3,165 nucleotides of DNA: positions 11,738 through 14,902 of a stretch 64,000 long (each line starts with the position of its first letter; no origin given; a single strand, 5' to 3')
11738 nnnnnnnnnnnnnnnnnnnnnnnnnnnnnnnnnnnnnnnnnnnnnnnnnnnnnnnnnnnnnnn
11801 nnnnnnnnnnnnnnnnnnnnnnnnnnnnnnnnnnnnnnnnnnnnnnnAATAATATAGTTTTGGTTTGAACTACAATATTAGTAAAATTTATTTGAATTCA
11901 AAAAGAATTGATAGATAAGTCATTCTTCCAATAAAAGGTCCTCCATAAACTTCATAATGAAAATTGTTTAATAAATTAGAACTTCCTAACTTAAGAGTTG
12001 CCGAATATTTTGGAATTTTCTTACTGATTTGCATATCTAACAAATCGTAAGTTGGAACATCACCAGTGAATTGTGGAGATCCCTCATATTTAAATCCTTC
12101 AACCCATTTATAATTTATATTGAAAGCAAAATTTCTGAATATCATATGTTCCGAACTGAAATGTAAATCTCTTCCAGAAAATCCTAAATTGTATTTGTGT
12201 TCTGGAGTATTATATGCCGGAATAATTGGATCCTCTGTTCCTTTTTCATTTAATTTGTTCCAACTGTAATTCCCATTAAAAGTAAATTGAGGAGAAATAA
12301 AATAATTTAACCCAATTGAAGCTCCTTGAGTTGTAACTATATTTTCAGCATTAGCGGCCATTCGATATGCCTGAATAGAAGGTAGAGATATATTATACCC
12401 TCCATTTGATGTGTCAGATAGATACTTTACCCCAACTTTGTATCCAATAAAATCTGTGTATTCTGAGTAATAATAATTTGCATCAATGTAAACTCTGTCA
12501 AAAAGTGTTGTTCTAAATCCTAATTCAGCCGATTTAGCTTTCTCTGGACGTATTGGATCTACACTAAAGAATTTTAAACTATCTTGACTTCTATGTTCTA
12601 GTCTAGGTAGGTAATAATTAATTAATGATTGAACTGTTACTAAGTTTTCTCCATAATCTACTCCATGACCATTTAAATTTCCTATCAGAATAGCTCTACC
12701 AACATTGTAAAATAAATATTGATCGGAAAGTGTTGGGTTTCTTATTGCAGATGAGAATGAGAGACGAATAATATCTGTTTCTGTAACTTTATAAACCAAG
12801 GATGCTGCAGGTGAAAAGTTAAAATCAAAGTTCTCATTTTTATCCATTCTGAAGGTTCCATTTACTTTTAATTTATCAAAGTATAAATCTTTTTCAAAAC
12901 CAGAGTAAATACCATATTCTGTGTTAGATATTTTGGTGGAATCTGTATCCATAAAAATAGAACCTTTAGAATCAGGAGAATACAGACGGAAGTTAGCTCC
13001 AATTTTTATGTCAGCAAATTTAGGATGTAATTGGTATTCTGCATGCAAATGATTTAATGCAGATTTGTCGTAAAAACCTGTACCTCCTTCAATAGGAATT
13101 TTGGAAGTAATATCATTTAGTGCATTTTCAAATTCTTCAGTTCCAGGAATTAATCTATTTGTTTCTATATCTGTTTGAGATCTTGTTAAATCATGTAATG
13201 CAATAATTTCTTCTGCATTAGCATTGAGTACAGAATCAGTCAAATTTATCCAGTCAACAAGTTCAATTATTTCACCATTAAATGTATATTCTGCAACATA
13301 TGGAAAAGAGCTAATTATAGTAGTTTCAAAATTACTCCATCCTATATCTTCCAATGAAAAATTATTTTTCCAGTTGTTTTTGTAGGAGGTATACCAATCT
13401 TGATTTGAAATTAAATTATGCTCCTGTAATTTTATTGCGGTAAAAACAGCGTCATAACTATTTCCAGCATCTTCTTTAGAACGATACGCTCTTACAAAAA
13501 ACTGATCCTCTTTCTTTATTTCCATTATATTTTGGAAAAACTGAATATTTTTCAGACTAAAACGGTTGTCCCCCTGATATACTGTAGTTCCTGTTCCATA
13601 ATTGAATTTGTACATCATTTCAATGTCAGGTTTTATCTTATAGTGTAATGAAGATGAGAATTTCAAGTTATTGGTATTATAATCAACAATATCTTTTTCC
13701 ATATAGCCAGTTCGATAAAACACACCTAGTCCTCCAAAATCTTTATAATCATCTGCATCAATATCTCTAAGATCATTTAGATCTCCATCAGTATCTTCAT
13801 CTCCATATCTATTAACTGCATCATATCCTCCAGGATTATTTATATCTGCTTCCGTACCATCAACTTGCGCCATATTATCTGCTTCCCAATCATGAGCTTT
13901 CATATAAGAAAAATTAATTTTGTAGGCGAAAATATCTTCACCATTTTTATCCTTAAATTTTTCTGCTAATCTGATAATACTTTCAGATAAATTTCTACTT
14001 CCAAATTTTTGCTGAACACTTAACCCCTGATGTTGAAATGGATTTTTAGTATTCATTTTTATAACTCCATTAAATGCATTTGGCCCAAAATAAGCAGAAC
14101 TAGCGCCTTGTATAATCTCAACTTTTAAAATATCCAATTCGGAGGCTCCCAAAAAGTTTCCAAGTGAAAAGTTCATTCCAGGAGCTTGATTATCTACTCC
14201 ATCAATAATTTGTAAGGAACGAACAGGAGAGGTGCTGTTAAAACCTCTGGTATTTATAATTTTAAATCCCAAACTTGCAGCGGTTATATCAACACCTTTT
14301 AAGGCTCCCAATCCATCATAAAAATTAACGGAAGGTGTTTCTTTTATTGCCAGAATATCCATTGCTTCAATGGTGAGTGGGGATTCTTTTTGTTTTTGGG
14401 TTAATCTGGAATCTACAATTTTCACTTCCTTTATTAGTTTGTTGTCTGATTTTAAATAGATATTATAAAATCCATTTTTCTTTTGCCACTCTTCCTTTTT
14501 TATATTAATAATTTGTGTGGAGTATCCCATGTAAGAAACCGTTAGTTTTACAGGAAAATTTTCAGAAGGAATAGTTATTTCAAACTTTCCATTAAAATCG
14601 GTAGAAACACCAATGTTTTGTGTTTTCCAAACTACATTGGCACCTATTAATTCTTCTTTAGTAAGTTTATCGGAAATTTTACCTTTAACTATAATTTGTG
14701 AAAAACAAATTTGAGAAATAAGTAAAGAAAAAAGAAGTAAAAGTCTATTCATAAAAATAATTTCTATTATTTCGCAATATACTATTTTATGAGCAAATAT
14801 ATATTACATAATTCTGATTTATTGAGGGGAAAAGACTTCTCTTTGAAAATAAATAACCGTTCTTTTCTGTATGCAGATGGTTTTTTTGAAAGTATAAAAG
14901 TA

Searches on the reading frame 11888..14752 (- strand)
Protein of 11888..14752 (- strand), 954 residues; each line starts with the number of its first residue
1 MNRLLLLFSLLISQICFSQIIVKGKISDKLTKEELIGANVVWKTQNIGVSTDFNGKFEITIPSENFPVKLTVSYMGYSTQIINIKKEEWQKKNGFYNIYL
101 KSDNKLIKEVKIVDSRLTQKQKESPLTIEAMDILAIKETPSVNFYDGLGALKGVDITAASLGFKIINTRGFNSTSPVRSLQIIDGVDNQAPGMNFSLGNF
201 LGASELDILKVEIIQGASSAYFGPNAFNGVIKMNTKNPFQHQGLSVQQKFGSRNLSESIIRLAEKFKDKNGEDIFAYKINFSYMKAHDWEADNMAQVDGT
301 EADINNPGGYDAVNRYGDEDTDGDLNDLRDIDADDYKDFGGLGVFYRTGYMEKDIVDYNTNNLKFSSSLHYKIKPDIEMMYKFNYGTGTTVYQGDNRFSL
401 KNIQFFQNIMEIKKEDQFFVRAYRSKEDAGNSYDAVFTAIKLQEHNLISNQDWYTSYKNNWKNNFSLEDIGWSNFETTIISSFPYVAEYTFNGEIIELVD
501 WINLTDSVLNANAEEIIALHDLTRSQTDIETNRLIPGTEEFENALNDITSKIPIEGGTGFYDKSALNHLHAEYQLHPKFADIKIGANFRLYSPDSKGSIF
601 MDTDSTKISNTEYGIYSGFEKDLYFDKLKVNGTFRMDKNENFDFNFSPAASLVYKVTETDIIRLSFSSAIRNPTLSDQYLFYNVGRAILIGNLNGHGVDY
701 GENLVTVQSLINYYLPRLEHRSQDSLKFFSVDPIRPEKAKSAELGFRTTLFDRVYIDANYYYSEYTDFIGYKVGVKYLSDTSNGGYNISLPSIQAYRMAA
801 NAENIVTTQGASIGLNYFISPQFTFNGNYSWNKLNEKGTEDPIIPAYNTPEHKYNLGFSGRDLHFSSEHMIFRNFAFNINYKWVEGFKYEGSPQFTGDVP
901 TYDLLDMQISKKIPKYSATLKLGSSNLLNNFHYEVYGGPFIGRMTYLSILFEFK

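Call 19: search_protein_families(library=pfam, proteins=[window:11888-14752:-], max_evalue=0.001)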
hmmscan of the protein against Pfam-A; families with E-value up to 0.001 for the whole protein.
window:11888-14752:- (954 aa): 3 families
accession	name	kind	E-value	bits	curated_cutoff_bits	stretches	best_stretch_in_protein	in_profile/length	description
PF00593.30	TonB_dep_Rec_b-barrel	-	3.5e-23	83.6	27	1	447-927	57-436/436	TonB dependent receptor-like, beta-barrel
PF13715.12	CarbopepD_reg_2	-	8.9e-17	61.4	32.2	1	22-111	1-87/88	CarboxypepD_reg-like domain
PF07715.20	Plug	-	7e-09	36.6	23.9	1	121-230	2-107/107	TonB-dependent Receptor Plug Domain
